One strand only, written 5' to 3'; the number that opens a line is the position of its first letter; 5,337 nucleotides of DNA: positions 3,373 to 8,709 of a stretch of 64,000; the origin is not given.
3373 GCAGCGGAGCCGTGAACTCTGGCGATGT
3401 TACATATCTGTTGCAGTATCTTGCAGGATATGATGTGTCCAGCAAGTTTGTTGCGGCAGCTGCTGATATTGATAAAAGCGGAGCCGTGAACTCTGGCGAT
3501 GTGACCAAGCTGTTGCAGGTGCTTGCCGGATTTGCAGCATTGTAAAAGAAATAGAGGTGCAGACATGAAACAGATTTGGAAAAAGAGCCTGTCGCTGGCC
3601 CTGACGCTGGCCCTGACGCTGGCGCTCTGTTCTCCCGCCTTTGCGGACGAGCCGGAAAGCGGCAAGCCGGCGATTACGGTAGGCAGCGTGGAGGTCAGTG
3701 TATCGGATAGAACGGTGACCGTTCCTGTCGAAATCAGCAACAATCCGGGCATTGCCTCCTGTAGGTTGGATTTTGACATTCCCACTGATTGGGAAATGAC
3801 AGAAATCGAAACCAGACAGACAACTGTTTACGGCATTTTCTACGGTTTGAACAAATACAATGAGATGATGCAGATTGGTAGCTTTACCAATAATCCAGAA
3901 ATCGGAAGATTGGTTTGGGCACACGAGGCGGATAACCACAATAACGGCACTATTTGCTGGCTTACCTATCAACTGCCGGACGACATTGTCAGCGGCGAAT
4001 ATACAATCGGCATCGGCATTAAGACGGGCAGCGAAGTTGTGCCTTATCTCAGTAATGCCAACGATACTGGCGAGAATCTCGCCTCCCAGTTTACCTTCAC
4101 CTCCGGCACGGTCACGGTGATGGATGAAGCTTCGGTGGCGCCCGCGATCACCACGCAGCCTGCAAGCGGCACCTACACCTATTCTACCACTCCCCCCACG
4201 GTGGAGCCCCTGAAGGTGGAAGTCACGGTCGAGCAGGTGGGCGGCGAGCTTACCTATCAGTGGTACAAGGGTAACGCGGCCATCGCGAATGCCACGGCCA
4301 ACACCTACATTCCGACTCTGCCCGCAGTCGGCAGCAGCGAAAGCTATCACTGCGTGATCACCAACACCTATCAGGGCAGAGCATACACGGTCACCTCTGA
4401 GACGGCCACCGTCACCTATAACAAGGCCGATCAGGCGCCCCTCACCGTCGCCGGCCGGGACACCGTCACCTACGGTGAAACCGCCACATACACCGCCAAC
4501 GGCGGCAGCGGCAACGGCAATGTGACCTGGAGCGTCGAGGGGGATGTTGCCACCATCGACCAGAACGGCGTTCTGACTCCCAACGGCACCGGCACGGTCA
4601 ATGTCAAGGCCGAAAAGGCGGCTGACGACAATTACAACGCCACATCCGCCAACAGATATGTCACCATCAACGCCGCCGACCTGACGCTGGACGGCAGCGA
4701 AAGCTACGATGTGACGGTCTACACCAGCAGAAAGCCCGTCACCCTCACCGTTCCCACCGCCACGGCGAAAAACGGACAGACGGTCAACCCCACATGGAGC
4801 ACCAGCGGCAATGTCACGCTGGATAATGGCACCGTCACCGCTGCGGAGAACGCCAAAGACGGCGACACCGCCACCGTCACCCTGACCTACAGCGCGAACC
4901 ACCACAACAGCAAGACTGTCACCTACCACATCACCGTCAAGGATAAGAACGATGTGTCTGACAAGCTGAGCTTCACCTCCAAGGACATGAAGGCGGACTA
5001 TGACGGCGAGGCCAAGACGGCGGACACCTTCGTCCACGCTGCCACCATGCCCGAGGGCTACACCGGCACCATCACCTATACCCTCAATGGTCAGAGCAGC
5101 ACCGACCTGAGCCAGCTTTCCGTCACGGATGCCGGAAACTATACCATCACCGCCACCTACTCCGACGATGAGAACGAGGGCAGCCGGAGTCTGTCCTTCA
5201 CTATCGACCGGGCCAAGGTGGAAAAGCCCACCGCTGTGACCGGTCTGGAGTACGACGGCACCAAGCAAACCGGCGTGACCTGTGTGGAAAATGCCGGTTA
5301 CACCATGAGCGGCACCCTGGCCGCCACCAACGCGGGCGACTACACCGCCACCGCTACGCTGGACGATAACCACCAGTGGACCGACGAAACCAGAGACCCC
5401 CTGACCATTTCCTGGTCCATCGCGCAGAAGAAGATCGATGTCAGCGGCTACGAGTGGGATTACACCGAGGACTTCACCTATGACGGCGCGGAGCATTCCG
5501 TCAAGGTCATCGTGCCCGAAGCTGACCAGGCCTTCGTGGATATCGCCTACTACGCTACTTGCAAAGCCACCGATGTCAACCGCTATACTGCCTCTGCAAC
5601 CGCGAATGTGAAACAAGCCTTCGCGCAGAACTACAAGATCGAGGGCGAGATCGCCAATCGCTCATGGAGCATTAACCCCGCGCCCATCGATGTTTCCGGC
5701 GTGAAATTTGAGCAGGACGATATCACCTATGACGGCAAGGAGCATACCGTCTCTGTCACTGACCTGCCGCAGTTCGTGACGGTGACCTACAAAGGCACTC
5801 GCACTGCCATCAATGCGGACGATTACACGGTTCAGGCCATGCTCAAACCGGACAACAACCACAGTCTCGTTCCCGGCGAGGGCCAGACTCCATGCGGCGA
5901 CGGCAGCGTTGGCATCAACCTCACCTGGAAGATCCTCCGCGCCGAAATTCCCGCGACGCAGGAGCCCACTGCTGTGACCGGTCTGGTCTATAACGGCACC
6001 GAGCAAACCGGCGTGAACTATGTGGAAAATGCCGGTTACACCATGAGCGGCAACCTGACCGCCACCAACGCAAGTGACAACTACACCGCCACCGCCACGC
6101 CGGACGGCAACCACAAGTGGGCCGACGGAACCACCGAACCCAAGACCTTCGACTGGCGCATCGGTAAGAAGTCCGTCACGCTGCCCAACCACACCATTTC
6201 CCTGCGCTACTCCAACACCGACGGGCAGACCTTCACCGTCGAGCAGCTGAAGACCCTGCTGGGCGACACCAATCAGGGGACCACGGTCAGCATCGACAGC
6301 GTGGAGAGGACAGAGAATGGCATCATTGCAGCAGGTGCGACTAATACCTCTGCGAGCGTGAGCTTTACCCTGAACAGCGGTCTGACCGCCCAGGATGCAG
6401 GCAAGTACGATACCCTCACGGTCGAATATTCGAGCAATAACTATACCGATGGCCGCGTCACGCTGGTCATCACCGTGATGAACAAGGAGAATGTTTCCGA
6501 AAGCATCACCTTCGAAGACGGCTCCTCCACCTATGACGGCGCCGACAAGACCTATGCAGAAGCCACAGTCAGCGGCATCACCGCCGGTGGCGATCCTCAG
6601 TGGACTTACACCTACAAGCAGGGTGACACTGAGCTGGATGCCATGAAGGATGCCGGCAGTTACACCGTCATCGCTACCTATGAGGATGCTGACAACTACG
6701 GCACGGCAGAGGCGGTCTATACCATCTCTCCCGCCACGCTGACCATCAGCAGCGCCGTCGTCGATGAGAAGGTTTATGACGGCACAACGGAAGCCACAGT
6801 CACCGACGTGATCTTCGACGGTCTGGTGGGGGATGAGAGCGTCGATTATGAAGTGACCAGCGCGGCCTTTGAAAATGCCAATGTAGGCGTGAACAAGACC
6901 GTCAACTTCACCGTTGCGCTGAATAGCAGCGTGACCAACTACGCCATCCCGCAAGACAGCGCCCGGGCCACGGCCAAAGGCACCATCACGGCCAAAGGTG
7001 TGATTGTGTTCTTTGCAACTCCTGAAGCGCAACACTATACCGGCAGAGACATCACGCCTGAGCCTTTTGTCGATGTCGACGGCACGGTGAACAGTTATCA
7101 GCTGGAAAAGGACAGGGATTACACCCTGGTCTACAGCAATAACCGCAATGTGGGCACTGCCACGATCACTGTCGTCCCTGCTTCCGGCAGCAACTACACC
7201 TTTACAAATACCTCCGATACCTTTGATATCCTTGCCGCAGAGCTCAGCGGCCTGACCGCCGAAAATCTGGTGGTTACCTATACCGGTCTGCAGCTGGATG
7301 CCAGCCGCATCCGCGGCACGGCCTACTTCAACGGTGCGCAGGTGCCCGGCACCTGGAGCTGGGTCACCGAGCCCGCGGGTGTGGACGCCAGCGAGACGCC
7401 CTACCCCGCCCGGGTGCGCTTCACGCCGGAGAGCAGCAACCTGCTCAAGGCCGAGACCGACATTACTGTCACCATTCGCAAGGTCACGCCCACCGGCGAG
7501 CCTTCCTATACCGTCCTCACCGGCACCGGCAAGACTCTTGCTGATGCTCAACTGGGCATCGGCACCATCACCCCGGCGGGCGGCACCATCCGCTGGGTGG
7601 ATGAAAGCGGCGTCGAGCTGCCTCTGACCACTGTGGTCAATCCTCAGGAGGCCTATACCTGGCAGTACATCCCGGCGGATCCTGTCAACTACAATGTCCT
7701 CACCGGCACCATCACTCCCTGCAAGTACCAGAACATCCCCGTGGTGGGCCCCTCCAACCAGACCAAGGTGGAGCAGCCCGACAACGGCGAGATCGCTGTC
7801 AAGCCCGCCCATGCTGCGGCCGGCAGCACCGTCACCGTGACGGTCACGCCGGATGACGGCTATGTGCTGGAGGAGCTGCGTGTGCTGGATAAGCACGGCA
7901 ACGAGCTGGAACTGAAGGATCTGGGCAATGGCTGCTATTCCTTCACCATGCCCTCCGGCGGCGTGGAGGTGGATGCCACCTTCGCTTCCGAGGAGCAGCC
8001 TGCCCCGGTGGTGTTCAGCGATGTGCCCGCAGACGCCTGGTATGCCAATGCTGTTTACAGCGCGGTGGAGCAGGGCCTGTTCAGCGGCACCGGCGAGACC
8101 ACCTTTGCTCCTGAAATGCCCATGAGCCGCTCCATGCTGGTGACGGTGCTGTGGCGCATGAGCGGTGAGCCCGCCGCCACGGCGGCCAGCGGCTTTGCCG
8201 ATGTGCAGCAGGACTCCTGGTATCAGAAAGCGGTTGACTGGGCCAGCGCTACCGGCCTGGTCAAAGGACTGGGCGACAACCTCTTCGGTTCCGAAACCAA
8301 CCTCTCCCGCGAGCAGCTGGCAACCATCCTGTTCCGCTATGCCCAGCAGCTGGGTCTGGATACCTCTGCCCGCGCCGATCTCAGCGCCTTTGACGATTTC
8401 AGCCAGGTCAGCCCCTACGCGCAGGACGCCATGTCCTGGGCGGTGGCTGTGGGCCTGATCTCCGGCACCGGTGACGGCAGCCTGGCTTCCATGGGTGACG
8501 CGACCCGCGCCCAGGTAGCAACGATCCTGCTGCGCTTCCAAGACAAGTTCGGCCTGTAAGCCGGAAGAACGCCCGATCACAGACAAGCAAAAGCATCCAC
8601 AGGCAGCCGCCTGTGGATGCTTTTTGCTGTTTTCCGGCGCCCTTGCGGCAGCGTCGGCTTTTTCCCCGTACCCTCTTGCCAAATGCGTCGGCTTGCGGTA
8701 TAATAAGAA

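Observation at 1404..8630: Cobalamin-riboswitch-gated operon encoding only a cohesin/dockerin/SLH cell-surface assembly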

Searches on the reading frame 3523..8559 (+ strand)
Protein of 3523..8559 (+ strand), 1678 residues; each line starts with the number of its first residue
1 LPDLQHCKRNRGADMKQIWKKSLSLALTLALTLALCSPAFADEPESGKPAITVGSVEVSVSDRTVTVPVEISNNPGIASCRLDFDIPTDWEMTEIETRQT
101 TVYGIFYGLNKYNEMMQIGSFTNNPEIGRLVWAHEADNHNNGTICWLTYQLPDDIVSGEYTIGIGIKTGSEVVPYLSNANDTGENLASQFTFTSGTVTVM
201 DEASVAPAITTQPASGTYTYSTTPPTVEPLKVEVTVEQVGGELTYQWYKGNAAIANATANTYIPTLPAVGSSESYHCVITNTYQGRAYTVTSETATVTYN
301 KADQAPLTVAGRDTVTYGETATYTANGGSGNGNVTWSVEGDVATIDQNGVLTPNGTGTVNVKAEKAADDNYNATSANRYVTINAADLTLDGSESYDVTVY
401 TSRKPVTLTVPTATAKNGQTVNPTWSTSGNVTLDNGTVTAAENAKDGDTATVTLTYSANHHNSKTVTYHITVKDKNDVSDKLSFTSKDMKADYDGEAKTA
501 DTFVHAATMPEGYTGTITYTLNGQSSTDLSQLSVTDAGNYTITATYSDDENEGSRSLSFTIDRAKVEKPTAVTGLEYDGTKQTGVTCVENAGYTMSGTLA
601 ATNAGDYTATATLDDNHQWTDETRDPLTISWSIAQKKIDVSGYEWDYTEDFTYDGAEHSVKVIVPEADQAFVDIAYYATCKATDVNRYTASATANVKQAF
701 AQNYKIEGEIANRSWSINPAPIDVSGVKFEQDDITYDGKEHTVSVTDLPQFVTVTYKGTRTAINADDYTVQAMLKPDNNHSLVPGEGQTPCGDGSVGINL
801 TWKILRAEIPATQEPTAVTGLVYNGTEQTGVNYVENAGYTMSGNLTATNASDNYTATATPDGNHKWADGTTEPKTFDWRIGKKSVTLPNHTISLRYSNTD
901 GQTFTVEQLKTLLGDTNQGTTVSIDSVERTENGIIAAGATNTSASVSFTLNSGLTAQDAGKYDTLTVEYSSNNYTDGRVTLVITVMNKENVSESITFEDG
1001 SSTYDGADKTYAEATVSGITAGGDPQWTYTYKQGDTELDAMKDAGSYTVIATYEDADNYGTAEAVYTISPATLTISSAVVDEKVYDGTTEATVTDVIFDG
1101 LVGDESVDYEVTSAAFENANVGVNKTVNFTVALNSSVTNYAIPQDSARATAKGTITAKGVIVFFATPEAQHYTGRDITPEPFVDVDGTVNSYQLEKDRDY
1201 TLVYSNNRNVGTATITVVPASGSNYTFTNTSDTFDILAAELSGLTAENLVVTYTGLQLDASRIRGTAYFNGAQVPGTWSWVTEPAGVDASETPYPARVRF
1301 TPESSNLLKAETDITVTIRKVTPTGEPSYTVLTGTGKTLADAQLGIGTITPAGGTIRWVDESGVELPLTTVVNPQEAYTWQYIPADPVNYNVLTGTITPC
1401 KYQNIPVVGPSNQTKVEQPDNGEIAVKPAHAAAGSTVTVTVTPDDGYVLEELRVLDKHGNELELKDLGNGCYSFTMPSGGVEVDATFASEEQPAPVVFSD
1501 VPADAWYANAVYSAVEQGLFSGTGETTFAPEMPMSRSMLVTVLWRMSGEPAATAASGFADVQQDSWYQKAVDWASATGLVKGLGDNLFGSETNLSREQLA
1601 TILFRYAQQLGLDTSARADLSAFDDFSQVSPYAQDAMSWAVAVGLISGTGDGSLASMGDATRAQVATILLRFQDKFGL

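Call 7: search_protein_families(library=pfam, proteins=[window:3523-8559:+], max_evalue=0.01)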
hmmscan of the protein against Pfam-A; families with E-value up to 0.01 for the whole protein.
window:3523-8559:+ (1678 aa): 4 families
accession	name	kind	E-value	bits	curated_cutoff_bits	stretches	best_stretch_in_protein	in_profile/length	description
PF00395.25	SLH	-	1.1e-23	83.3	20.8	3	1498-1536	2-40/44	S-layer homology domain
PF18657.6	YDG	-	2.2e-11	44.3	25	1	1070-1146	2-84/85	YDG domain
PF18887.5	MBG_3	-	2.3e-09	37.6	25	3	485-564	4-71/72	MBG domain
PF18998.6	Flg_new_2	-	1.5e-08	34.9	23.6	1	1414-1489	3-71/73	Divergent InlB B-repeat domain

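Call 68: search_protein_families(library=pfam, proteins=[window:3565-8559:+], max_evalue=0.1)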
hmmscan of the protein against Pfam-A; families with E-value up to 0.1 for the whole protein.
window:3565-8559:+ (1664 aa): 6 families
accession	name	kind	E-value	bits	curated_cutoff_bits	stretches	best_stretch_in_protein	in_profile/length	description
PF00395.25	SLH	-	1.2e-23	83.3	20.8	3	1484-1522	2-40/44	S-layer homology domain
PF18657.6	YDG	-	2.1e-11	44.3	25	1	1056-1132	2-84/85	YDG domain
PF18887.5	MBG_3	-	2.2e-09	37.7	25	3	471-550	4-71/72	MBG domain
PF18998.6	Flg_new_2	-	1.5e-08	34.9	23.6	1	1400-1475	3-71/73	Divergent InlB B-repeat domain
PF00630.25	Filamin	-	0.012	16.8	26.9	0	169-223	34-83/93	Filamin/ABP280 repeat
PF07472.16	PA-IIL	-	0.087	13.6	21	0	273-360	13-99/107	Fucose-binding lectin II (PA-IIL)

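Call 81: search_solved_structures(query=window:3565-8556:+, max_evalue=0.01)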
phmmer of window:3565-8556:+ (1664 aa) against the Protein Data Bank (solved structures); distinct sequences matched with E-value up to 0.01: 6.
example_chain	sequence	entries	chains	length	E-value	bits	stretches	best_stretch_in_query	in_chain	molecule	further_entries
6bt4_A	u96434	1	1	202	2.5e-10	41.7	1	1483-1663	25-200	S-layer protein sap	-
3pyw_A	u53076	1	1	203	3.5e-10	41.2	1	1483-1663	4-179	S-layer protein sap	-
9g93_A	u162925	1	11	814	3.9e-09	37.7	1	1479-1663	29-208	S-layer protein sap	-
9c2d_S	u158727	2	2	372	7.4e-08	33.5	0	188-286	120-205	Tail protein | Putative tail protein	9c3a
8bys_A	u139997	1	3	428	0.00019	22.2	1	1532-1644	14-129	S-layer homology domain-containing protein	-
8bz2_A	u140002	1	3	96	0.00054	20.7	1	1540-1601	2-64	S-layer homology domain-containing protein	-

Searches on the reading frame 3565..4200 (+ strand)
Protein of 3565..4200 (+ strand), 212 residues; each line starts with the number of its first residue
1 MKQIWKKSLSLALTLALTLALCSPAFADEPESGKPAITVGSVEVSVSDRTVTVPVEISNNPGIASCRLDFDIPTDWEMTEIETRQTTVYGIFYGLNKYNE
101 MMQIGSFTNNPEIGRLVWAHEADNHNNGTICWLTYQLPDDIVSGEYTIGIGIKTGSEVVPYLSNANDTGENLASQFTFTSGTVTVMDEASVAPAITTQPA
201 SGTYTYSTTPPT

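Call 42: search_solved_structures(query=window:3565-4200:+, max_evalue=1)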
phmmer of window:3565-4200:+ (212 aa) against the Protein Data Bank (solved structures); distinct sequences matched with E-value up to 1: 1.
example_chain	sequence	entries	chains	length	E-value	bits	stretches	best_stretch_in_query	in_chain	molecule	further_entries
2qf4_A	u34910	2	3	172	0.18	14.7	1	78-114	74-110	Cell shape determining protein MreC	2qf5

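Call 47: search_protein_families(library=pfam, alignment_id=A2, max_evalue=0.01)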
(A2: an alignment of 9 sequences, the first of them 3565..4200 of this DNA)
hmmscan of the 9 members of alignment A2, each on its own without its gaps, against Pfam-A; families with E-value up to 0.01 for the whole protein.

A. member 1, window:3565-4200:+ (212 aa): 1 family
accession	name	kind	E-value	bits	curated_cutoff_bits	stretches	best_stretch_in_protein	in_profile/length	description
PF00963.24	Cohesin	-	0.0085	16.7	24.1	0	36-82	2-47/139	Cohesin domain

B. families by the number of members that match (of 9 scanned): 1 family
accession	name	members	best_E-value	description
PF00963.24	Cohesin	6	3.6e-09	Cohesin domain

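Call 48: search_solved_structures(query=A2, max_evalue=0.1)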
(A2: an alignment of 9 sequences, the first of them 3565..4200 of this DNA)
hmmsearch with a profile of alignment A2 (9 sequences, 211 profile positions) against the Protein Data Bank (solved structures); distinct sequences matched with E-value up to 0.1: 15.
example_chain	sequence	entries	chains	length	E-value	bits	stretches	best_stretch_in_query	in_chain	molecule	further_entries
5m2o_A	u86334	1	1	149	4.2e-05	26.5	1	34-180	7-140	Putative cellulosomal scaffoldin protein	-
5aoz_A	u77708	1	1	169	5e-05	26.2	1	30-180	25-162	PUTATIVE CELLULOSOMAL SCAFFOLDIN PROTEIN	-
6kg8_A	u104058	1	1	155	0.00018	24.4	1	36-184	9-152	Probably cellulosomal scaffolding protein, secreted cellulose-binding and cohesin domain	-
6kgc_A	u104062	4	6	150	0.00022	24.1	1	37-183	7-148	Probably cellulosomal scaffolding protein, secreted cellulose-binding and cohesin domain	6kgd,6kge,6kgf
4ums_A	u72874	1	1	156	0.00035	23.5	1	37-182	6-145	CELLULOSOMAL ANCHORING SCAFFOLDIN B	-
2xdh_A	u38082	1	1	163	0.00041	23.3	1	34-100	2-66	COHESIN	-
8ajy_A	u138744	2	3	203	0.00088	22.2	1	32-158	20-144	Cell-wall anchoring protein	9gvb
4iu2_A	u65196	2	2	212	0.001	21.9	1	32-158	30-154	Cell-wall anchoring protein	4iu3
10uw_A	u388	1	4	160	0.0011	21.8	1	36-101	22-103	Cohesin domain number 1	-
5m2s_A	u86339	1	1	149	0.0019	21.1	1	34-155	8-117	Putative cellulosomal scaffoldin protein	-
1aoh_A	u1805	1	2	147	0.038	16.8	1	38-152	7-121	Cellulosomal-scaffolding protein A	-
3ul4_A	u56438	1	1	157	0.057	16.2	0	34-168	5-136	Cellulosome-anchoring protein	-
3na8_A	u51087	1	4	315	0.057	16.2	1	50-147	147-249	putative dihydrodipicolinate synthetase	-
5n5p_A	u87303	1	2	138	0.073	15.9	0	91-181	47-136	Putative cellulosomal scaffoldin protein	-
9yfu_C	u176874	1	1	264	0.098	15.5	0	5-52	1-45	Fab24 BAK5 light chain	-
